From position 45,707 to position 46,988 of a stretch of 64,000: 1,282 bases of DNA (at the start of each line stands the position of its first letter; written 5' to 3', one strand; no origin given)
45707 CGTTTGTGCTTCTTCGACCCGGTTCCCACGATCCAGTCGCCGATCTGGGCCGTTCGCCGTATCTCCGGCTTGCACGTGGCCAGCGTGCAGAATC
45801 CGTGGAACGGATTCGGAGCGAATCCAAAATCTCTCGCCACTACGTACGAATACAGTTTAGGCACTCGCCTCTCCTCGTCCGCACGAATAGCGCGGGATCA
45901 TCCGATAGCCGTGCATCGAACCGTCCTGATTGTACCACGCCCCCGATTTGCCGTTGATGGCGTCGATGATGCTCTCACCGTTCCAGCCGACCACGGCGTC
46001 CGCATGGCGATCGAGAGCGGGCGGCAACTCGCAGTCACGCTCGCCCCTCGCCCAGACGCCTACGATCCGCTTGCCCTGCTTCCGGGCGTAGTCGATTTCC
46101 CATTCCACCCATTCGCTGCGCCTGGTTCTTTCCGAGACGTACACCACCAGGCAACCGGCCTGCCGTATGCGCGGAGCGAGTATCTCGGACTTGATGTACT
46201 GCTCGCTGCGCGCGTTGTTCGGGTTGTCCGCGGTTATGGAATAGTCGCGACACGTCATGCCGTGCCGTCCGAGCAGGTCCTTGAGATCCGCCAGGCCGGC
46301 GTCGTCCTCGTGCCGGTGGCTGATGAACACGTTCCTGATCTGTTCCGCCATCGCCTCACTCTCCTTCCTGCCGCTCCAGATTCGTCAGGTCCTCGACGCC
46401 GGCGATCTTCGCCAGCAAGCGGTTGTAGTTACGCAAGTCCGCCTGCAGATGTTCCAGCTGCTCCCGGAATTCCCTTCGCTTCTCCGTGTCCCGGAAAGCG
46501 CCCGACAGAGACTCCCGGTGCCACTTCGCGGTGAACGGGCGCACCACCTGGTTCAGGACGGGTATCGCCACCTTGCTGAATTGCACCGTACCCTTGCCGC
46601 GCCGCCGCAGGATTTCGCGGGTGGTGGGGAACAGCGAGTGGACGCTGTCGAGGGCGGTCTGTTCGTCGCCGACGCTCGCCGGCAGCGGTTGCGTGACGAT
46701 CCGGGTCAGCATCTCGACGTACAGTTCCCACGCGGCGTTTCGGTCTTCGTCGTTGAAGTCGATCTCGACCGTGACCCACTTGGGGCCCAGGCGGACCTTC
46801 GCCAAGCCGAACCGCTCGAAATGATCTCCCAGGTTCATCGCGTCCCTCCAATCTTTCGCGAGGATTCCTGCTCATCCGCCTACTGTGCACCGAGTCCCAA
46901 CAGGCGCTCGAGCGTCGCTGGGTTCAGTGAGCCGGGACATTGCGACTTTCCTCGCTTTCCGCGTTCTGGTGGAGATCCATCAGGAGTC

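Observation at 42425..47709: Thymidine-hypermodification-type enzyme set on a bacterial chromosome, converging from two operons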

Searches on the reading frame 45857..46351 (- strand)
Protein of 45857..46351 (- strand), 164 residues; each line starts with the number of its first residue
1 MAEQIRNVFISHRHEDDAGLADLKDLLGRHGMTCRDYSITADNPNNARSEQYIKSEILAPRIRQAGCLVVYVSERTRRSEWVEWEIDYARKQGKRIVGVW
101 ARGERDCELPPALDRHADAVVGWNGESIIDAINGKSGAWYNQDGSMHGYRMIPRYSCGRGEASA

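Call 3: search_protein_families(library=pfam, proteins=[window:45857-46351:-], max_evalue=0.01)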
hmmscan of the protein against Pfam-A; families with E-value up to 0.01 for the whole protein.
window:45857-46351:- (164 aa): 2 families
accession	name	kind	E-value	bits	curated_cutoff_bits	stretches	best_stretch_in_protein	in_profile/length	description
PF08937.16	ThsB_TIR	-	1.3e-23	83.7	21.2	1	9-104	1-98/100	Thoeris protein ThsB, TIR-like domain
PF13676.11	TIR_2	-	7.4e-10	39.8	28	1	8-115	1-101/122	TIR domain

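Call 4: search_protein_families(library=padloc, proteins=[window:45857-46351:-], max_evalue=0.01)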
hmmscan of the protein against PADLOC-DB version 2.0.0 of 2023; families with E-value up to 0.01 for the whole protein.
window:45857-46351:- (164 aa): 14 families
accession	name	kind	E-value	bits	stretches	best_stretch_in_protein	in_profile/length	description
PDLC00418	ThsB1|ThsB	-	2.5e-61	204.1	1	3-157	2-155/155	TIR-like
PDLC00426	ThsB1|ThsB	-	1.4e-09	35.8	1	7-97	239-329/352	TIR-like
PDLC00436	ThsB1|ThsB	-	1.6e-09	35.5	1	6-90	36-117/183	TIR-like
PDLC00425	ThsB1|ThsB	-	1.7e-09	35.3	1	7-97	253-343/389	TIR-like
PDLC00429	ThsB1|ThsB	-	5.3e-07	27.8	1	49-133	50-137/167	TIR-like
PDLC00433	ThsB1|ThsB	-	9.6e-07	27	1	48-100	44-95/164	TIR-like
PDLC04688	PDC-M50B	-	2.4e-06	25.8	1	47-100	47-99/162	-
PDLC00419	ThsB1|ThsB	-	4.3e-06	24.6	1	4-97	26-118/165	TIR-like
PDLC00431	ThsB1|ThsB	-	5.5e-06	24.9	1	50-100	49-98/162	TIR-like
PDLC02012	SAVED5--SAVED_TIR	-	5.7e-06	23.7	1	6-87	14-89/404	-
PDLC00423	ThsB1|ThsB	-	8.1e-06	23.6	1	6-91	36-119/190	TIR-like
PDLC00422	ThsB1|ThsB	-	1.8e-05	22.4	1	7-88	42-122/194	TIR-like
PDLC00428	ThsB1|ThsB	-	6.4e-05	21.4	1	40-95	46-106/219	TIR-like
PDLC00437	ThsB1|ThsB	-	0.00032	18.7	1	55-95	30-70/129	TIR-like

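Call 5: search_protein_families(library=ncbifam, proteins=[window:45857-46351:-], max_evalue=0.01)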
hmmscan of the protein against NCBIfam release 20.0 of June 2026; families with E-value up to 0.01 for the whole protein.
window:45857-46351:- (164 aa): 0 families

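Call 6: search_protein_families(library=phrogs, proteins=[window:45857-46351:-], max_evalue=0.01)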
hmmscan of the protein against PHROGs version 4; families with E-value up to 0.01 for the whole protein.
window:45857-46351:- (164 aa): 2 families
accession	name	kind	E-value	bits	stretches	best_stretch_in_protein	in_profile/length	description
phrog_6988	-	unknown function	1.4e-12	48.7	1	6-133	4-133/135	-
phrog_13658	-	unknown function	0.0026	18.5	1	6-91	3-83/198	-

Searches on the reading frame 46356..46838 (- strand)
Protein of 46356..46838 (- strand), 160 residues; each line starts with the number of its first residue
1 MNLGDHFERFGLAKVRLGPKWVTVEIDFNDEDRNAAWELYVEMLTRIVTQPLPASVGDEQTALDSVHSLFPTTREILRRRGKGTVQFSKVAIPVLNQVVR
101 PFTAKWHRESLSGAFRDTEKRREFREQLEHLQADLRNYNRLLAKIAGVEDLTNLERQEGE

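Call 3: search_protein_families(library=pfam, proteins=[window:46356-46838:-], max_evalue=0.01)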
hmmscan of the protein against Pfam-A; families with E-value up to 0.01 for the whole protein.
window:46356-46838:- (160 aa): 0 families

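Call 4: search_protein_families(library=padloc, proteins=[window:46356-46838:-], max_evalue=0.01)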
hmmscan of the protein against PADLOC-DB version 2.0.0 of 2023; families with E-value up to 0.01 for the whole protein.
window:46356-46838:- (160 aa): 0 families

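Call 5: search_protein_families(library=ncbifam, proteins=[window:46356-46838:-], max_evalue=0.01)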
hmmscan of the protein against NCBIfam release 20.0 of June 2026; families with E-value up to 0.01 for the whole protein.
window:46356-46838:- (160 aa): 0 families

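Call 6: search_protein_families(library=phrogs, proteins=[window:46356-46838:-], max_evalue=0.01)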
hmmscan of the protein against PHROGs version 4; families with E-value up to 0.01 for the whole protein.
window:46356-46838:- (160 aa): 1 family
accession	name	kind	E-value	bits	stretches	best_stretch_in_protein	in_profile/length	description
phrog_31297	-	unknown function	0.0067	17.3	1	84-111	9-36/204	-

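Call 64: search_solved_structures(query=window:46356-46838:-, max_evalue=10)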
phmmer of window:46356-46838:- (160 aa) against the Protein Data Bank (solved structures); distinct sequences matched with E-value up to 10: 7.
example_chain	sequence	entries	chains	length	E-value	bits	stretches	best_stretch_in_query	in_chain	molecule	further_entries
8jxg_D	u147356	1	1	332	0.0013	21.6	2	96-149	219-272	rat RAP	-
8jxh_D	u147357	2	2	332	0.026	17.4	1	104-149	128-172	Alpha-2-macroglobulin receptor-associated protein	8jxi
8jut_C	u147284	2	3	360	0.031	17.2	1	104-149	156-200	Alpha-2-macroglobulin receptor-associated protein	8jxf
2p01_A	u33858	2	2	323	0.058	16.3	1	105-151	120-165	Alpha-2-macroglobulin receptor-associated protein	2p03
9qaw_L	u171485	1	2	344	0.07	16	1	105-151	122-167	Alpha-2-macroglobulin receptor-associated protein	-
7zr1_A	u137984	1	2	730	0.99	12.3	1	40-142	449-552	Double-strand break repair protein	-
5ip0_A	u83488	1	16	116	1.5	11.7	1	122-155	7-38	PHA granule-associated protein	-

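Call 83: search_protein_families(library=pfam, proteins=[window:46356-46838:-], max_evalue=5)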
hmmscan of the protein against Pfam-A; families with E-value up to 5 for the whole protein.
window:46356-46838:- (160 aa): 1 family
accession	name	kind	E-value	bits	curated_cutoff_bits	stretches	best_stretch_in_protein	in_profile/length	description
PF19903.4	DUF6376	-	0.18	12.5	27.3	1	111-141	23-53/116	Family of unknown function (DUF6376)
